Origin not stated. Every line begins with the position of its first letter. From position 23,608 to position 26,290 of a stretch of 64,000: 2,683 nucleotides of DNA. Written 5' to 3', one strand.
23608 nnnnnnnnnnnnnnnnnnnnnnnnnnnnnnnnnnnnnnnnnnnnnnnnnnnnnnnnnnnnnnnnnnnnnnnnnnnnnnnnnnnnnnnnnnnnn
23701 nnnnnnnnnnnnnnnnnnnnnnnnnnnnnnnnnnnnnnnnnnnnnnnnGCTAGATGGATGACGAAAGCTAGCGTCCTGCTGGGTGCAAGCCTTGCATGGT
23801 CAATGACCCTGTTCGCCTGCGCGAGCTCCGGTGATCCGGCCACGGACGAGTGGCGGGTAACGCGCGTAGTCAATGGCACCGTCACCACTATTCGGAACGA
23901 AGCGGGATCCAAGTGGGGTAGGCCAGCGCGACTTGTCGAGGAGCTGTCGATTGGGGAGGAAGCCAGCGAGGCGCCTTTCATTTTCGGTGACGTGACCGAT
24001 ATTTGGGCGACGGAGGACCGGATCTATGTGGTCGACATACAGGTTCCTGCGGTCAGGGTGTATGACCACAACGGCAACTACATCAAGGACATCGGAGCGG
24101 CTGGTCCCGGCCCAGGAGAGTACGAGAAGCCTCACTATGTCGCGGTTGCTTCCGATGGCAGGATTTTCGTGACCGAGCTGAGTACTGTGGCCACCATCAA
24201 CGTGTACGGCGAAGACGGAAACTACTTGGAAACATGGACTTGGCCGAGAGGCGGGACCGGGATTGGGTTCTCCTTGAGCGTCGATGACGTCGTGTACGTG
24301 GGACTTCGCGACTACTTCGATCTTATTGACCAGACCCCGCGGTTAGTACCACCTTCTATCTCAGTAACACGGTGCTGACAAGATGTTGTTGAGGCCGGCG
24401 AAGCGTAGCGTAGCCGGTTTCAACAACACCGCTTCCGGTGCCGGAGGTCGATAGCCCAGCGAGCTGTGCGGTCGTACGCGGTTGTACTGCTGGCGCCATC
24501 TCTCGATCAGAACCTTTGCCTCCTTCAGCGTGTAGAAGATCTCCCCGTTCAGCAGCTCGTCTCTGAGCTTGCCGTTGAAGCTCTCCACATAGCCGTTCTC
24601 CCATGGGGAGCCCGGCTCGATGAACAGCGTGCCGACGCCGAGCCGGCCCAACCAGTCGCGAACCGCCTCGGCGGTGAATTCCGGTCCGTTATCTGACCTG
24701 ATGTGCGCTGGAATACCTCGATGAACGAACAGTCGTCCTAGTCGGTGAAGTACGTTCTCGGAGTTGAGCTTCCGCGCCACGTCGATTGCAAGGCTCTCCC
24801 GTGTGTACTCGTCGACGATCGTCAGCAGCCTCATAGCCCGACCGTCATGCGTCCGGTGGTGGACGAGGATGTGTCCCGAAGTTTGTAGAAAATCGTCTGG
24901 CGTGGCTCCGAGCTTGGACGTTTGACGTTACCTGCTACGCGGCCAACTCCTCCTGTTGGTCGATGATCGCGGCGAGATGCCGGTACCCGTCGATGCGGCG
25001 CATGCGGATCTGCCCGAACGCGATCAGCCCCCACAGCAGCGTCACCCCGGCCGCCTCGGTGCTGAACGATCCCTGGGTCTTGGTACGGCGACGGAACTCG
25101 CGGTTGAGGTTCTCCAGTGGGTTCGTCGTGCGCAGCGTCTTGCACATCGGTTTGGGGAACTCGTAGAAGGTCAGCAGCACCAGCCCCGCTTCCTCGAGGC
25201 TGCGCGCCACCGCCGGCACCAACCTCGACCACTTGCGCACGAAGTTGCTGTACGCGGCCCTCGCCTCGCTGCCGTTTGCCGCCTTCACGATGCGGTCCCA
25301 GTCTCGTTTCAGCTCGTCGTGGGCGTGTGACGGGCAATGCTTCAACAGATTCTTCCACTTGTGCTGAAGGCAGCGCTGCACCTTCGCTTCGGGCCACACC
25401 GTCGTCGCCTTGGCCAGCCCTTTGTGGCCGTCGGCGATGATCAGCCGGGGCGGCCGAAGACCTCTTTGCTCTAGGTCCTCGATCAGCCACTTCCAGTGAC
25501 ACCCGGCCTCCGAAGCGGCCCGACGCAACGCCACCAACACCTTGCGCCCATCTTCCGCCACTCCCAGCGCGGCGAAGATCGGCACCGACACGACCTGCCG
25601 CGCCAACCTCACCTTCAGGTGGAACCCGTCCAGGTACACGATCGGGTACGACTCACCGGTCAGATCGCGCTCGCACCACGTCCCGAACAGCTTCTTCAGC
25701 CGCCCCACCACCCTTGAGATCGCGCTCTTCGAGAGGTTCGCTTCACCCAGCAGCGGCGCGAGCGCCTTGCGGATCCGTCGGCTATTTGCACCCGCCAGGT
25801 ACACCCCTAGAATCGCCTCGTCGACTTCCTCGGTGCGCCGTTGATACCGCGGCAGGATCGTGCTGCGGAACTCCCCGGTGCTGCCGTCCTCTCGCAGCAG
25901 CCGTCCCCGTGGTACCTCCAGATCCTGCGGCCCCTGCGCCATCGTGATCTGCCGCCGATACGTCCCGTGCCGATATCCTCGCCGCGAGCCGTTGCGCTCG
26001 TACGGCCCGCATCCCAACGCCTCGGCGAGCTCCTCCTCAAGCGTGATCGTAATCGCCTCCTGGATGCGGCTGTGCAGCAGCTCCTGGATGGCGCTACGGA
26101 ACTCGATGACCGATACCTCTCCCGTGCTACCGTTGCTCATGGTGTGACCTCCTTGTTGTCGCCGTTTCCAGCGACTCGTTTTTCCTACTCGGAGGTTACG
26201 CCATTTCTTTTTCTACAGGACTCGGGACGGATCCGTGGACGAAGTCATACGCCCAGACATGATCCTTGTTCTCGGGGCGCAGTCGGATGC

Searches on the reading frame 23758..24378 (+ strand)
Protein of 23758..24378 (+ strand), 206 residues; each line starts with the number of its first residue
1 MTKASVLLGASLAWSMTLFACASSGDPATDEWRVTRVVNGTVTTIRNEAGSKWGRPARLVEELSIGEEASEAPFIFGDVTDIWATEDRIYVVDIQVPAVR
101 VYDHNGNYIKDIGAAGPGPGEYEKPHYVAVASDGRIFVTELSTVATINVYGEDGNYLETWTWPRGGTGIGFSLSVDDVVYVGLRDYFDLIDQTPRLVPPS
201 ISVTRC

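Call 51: search_protein_families(library=pfam, proteins=[window:23758-24378:+], max_evalue=0.001)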
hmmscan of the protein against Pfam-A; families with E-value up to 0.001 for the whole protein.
window:23758-24378:+ (206 aa): 1 family
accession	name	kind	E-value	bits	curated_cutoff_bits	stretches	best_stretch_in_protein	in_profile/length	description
PF17170.10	DUF5128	-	3.2e-11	43.4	22.9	1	74-159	41-127/321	6-bladed beta-propeller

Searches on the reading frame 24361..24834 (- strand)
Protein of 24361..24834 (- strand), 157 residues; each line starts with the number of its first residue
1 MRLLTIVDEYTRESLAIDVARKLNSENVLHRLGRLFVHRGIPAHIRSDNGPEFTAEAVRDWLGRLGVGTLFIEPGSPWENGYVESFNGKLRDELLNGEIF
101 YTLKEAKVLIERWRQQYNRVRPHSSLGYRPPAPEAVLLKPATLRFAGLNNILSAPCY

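Call 51: search_protein_families(library=pfam, proteins=[window:24361-24834:-], max_evalue=0.001)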
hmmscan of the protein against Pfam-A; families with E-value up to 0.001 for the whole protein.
window:24361-24834:- (157 aa): 3 families
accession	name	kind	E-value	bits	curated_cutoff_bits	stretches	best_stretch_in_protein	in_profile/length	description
PF13683.12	rve_3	-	3.8e-29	100.7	26.5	1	66-131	2-67/67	Integrase core domain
PF00665.32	rve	-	9.5e-15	55.1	32.6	1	2-77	25-102/102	Integrase core domain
PF13333.12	rve_2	-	4.8e-05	23.8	22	1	84-129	1-46/56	Integrase core domain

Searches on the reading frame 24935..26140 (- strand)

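Call 51: search_protein_families(library=pfam, proteins=[window:24935-26140:-], max_evalue=0.001)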
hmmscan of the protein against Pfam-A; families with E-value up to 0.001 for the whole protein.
window:24935-26140:- (401 aa): 2 families
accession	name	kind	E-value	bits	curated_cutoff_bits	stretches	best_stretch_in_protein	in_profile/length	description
PF00872.24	Transposase_mut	-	3.4e-79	266.9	21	1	14-369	18-365/379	Transposase, Mutator family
PF10551.15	MULE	-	3.4e-08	34.3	27.6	1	169-264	3-99/99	MULE transposase domain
